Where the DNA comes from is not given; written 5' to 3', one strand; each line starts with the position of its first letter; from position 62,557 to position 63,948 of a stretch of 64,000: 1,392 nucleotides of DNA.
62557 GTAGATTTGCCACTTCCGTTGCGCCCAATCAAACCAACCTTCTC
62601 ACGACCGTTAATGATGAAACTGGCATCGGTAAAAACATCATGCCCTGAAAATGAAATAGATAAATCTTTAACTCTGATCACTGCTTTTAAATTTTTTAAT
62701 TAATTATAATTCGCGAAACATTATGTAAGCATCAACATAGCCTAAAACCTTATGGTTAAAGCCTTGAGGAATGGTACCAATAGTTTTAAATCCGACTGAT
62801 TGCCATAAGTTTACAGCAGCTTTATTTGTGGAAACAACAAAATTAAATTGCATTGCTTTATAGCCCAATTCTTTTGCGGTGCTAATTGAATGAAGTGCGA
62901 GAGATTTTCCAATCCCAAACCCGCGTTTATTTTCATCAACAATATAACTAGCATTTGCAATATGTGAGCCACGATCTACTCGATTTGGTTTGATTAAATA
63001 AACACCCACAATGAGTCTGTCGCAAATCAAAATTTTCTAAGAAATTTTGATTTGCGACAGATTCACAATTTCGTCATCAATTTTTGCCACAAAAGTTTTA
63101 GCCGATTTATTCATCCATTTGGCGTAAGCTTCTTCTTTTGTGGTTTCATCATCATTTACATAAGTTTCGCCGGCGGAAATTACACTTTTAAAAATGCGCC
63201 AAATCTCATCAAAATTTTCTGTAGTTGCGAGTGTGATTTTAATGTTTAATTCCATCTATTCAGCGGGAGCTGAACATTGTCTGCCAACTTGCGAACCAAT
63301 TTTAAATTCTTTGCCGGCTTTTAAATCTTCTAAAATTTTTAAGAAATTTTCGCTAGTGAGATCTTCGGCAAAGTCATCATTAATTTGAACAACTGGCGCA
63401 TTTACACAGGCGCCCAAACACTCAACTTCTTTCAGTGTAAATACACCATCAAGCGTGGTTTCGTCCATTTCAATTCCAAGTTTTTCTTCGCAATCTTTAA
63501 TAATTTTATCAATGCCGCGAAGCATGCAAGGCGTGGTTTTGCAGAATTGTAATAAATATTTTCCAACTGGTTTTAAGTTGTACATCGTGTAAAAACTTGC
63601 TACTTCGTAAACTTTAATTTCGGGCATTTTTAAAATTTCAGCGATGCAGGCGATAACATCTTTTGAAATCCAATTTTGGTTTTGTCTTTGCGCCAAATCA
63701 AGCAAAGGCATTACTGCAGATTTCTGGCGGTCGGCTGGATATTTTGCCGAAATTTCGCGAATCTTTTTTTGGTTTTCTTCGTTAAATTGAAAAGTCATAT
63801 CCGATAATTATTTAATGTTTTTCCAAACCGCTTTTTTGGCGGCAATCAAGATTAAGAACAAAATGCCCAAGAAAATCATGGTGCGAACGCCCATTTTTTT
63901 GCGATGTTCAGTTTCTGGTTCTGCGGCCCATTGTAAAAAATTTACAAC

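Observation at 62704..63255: GNAT acetyltransferase split by a 46-bp palindromic mini-element that stays in frame but carries a TAG in its loop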

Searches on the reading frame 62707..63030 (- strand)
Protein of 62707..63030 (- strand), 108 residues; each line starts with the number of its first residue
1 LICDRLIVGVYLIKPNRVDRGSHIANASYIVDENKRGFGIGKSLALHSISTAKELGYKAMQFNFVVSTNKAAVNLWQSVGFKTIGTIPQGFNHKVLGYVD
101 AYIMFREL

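Call 11: search_protein_families(library=pfam, proteins=[window:62707-63030:-], max_evalue=0.01)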
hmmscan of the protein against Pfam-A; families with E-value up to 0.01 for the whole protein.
seq(108 aa): 3 families
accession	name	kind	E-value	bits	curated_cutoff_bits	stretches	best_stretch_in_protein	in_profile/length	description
PF00583.31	Acetyltransf_1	-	2.1e-09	38.1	20.7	1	7-81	44-116/116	Acetyltransferase (GNAT) family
PF13673.13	Acetyltransf_10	-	1.6e-05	25.3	23.6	1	7-85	42-111/128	Acetyltransferase (GNAT) domain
PF13508.13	Acetyltransf_7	-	4.7e-05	24.1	27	1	8-82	15-83/84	Acetyltransferase (GNAT) domain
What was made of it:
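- Closest known: Mpr1-like / 4h89-like GNAT N-acetyltransferases. Same: The reconstructed 164-aa protein matches PF00583 (call 11).
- The C fragment keeps the acetyl-CoA motif and a PF00583 hit (call 11).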

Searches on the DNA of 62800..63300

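Call 52: search_rna_families(source=window, start=62800, end=63300, threshold=evalue, max_evalue=1)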
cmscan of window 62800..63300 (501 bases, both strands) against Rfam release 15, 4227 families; matches with E-value up to 1: 19.
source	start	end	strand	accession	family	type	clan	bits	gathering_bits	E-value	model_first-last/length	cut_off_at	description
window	63010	63067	+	RF04134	MIR7504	Gene; miRNA;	-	34.3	83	0.0002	1-124/124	no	MIR7504 microRNA precursor family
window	63011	63065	-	RF03926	MIR1435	Gene; miRNA;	-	33.5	94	0.0032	1-186/186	no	MIR1435 microRNA precursor family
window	63012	63066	+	RF03926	MIR1435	Gene; miRNA;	-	31.2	94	0.0093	1-186/186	no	MIR1435 microRNA precursor family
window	62982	63096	-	RF00885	MIR821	Gene; miRNA;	-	30.3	249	0.00088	1-275/275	no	MIR821 microRNA precursor family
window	63016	63061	+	RF04128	MIR8562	Gene; miRNA;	-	30.2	211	0.0011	1-242/242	no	MIR8562 microRNA precursor family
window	63016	63061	-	RF04128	MIR8562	Gene; miRNA;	-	30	211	0.0013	1-242/242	no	MIR8562 microRNA precursor family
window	63004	63074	+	RF04172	MIR8675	Gene; miRNA;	-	27.7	90.8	0.0031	1-95/95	no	MIR8675 microRNA precursor family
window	62982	63096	+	RF00885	MIR821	Gene; miRNA;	-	27.7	249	0.0033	1-275/275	no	MIR821 microRNA precursor family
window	63002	63069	+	RF00821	mir-249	Gene; miRNA;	-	27.4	70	0.00057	1-97/97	no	mir-249 microRNA precursor family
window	63011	63066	+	RF04205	MIR2606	Gene; miRNA;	-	27.1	139.7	0.07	1-165/165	no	MIR2606 microRNA precursor family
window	63011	63067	-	RF04172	MIR8675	Gene; miRNA;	-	24.4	90.8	0.024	1-95/95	no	MIR8675 microRNA precursor family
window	63011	63066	+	RF03781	mir-4524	Gene; miRNA;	-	23.6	68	0.012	1-84/84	no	mir-4524 microRNA precursor family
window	63013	63085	-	RF02470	Ms_IGR-8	Gene; sRNA;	-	22.1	44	0.016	1-63/63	no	Mycobacterium sRNA Ms_IGR-8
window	63011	63066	-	RF03781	mir-4524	Gene; miRNA;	-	21.6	68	0.046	1-84/84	no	mir-4524 microRNA precursor family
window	63015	63062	-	RF04145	MIR8706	Gene; miRNA;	-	21.1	95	0.17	1-101/101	no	MIR8706 microRNA precursor family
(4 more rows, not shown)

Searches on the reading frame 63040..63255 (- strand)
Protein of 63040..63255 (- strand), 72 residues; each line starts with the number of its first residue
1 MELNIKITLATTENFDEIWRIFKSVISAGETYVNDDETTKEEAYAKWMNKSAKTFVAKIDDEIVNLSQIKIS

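Call 11: search_protein_families(library=pfam, proteins=[window:63040-63255:-], max_evalue=0.01)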
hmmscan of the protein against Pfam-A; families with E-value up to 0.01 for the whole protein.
seq(72 aa): 0 families
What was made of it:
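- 63040..63255 (-): GNAT N-terminal fragment of 72 codons. The last 8 codons (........) are encoded by the element. No Pfam hit on its own (call 11).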

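Call 28: find_encoding_contigs(protein=window:63040-63255:-, flank=3000, max_places=6)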
Protein seq(72 aa) (72 aa): no gene with exactly this product is on record in the collection.
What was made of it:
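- Tried and rejected: The 72-aa N fragment was not on record in find_encoding_contigs (call 28).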

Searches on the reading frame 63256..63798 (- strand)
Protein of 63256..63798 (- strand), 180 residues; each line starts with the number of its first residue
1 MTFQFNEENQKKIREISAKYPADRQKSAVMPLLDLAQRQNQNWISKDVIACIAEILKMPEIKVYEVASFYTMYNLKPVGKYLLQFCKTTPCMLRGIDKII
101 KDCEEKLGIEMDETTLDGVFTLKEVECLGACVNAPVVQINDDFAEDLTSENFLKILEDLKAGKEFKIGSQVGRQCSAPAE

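Call 10: find_encoding_contigs(protein=window:63256-63798:-, flank=6000, max_places=10)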
Protein window:63256-63798:- (180 aa): 17 contigs read that carry it; 10 places shown.
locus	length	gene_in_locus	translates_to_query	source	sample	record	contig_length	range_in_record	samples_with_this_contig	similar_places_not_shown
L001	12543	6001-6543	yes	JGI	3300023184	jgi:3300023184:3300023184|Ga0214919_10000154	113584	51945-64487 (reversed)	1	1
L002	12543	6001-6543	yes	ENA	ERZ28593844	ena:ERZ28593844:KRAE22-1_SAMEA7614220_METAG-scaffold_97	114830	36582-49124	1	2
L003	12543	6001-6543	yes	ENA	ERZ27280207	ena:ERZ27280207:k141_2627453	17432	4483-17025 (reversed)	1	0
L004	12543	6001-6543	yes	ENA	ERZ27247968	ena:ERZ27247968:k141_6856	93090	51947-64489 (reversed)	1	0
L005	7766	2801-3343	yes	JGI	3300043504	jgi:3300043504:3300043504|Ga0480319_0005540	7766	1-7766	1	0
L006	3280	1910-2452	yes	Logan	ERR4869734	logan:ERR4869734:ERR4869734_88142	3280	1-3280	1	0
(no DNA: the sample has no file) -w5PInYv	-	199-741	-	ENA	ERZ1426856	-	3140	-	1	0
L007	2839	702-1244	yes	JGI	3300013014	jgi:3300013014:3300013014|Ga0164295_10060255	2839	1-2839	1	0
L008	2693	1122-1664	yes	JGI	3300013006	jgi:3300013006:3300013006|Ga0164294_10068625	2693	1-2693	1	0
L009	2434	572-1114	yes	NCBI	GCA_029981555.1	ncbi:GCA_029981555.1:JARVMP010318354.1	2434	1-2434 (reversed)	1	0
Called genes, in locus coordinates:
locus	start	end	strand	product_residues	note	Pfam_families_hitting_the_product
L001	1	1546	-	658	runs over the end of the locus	PF04851:ResIII, PF17757:UvrB_inter, PF27431:UvrB_3rd, PF00271:Helicase_C, PF12344:UvrB, PF02151:UVR (weak)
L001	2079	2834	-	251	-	PF00899:ThiF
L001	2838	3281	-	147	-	PF00692:dUTPase, PF22769:DCD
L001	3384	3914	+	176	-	PF10399:UCR_Fe-S_N, PF00355:Rieske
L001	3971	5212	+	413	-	PF00033:Cytochrome_B, PF13631:Cytochrom_B_N_2, PF00032:Cytochrom_B_C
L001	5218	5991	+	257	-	PF02167:Cytochrom_C1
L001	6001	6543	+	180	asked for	PF01257:2Fe-2S_thioredx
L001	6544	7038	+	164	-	PF00583:Acetyltransf_1, PF13673:Acetyltransf_10, PF13508:Acetyltransf_7 (weak)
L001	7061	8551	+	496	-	PF02463:SMC_N (faint), PF13555:AAA_29 (faint), PF00005:ABC_tran, PF00910:RNA_helicase (faint), PF00931:NB-ARC (faint), PF05729:NACHT (faint), PF12848:ABC_tran_Xtn, PF00005:ABC_tran, +1 more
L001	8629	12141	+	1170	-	-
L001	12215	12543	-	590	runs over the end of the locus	PF00664:ABC_membrane, PF00005:ABC_tran, PF02463:SMC_N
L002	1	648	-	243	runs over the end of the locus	-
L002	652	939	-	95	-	PF09954:DUF2188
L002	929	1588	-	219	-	PF06414:Zeta_toxin (faint)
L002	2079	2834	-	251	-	PF00899:ThiF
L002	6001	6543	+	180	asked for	PF01257:2Fe-2S_thioredx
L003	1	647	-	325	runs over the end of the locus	PF13289:SIR2_2 (weak)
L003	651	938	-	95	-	PF09954:DUF2188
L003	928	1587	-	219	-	PF06414:Zeta_toxin (faint)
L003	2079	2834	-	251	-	PF00899:ThiF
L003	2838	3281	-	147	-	PF00692:dUTPase, PF22769:DCD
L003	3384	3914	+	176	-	PF10399:UCR_Fe-S_N, PF00355:Rieske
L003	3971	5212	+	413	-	PF00033:Cytochrome_B, PF13631:Cytochrom_B_N_2, PF00032:Cytochrom_B_C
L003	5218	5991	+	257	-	PF02167:Cytochrom_C1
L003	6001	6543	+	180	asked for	PF01257:2Fe-2S_thioredx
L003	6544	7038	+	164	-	PF00583:Acetyltransf_1, PF13673:Acetyltransf_10, PF13508:Acetyltransf_7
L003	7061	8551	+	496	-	PF02463:SMC_N (faint), PF13555:AAA_29 (faint), PF00005:ABC_tran, PF00910:RNA_helicase (faint), PF00931:NB-ARC (faint), PF05729:NACHT (faint), PF12848:ABC_tran_Xtn, PF00005:ABC_tran, +1 more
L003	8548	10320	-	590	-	PF00664:ABC_membrane, PF00005:ABC_tran, PF02463:SMC_N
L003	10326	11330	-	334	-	-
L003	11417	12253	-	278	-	PF02569:Pantoate_ligase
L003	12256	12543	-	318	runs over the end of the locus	PF17827:PrmC_N, PF05175:MTS, PF06325:PrmA (weak), PF08242:Methyltransf_12 (faint), PF13649:Methyltransf_25, PF13847:Methyltransf_31, PF07669:Eco57I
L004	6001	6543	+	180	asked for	PF01257:2Fe-2S_thioredx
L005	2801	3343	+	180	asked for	PF01257:2Fe-2S_thioredx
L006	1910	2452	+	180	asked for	PF01257:2Fe-2S_thioredx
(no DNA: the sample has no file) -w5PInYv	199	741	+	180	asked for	PF01257:2Fe-2S_thioredx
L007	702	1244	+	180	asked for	PF01257:2Fe-2S_thioredx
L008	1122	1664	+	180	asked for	PF01257:2Fe-2S_thioredx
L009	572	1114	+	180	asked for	PF01257:2Fe-2S_thioredx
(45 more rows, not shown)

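Call 29: list_cluster_members(proteins=[window:63256-63798:-, window:61191-62681:-, window:63040-63255:-, L003:6544-7035:+])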
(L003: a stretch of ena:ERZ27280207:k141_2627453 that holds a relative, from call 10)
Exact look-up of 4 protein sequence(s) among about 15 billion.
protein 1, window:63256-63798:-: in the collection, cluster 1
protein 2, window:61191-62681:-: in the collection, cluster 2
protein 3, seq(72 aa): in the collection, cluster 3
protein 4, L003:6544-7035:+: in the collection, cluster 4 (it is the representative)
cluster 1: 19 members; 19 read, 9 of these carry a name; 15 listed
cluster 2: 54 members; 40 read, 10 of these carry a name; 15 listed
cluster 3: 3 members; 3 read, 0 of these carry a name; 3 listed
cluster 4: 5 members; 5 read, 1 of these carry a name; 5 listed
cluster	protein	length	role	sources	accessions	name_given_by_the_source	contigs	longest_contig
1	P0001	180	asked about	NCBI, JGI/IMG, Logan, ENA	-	NADH-quinone oxidoreductase E subunit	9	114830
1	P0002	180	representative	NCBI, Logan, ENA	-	-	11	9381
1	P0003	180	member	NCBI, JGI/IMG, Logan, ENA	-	NADH-quinone oxidoreductase E subunit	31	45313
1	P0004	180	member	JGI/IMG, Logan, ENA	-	NADH-quinone oxidoreductase E subunit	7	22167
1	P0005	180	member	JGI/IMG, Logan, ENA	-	NADH-quinone oxidoreductase E subunit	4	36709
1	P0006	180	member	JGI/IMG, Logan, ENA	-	NADH-quinone oxidoreductase E subunit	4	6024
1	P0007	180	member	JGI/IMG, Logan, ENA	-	NADH-quinone oxidoreductase E subunit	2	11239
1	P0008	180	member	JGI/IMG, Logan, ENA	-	NADH-quinone oxidoreductase E subunit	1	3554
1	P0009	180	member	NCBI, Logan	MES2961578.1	MAG: NADH-quinone oxidoreductase subunit NuoE [Pseudomonadota bacterium]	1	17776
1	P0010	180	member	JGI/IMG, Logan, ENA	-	NADH-quinone oxidoreductase E subunit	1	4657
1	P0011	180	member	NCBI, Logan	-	-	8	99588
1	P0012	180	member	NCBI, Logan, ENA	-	-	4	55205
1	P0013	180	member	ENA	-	-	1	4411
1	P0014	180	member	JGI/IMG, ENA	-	-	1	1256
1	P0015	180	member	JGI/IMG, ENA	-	-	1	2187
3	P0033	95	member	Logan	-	-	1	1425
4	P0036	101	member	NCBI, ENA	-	-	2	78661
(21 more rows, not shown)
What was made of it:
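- Closest known: Mpr1-like / 4h89-like GNAT N-acetyltransferases. Same: JGI names one allele 'L-amino acid N-acyltransferase YncA' (call 29).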

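Call 31: find_encoding_contigs(protein=P0033, flank=2000, max_places=4)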
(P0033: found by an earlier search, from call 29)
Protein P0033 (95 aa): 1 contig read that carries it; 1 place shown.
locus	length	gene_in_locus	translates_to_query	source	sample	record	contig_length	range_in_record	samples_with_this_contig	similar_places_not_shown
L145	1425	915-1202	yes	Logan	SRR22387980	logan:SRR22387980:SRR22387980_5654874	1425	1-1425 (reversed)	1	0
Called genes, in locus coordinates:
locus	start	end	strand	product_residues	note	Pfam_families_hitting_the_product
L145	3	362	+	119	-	?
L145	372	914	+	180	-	PF01257:2Fe-2S_thioredx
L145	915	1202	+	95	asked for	-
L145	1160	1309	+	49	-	-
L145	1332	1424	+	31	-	?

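Call 32: find_encoding_contigs(protein=P0036, flank=3000, max_places=4)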
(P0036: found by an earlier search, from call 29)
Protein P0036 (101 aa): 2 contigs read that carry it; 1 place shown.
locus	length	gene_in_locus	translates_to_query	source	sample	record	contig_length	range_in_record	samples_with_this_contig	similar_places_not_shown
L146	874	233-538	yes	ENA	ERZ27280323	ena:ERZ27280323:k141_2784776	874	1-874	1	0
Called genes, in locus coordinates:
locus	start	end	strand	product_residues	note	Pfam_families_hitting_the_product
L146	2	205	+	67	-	?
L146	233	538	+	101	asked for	PF00583:Acetyltransf_1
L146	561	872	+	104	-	?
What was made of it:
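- Tried and rejected: The filled allele was recovered through the 101-aa C-fragment product (call 32).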
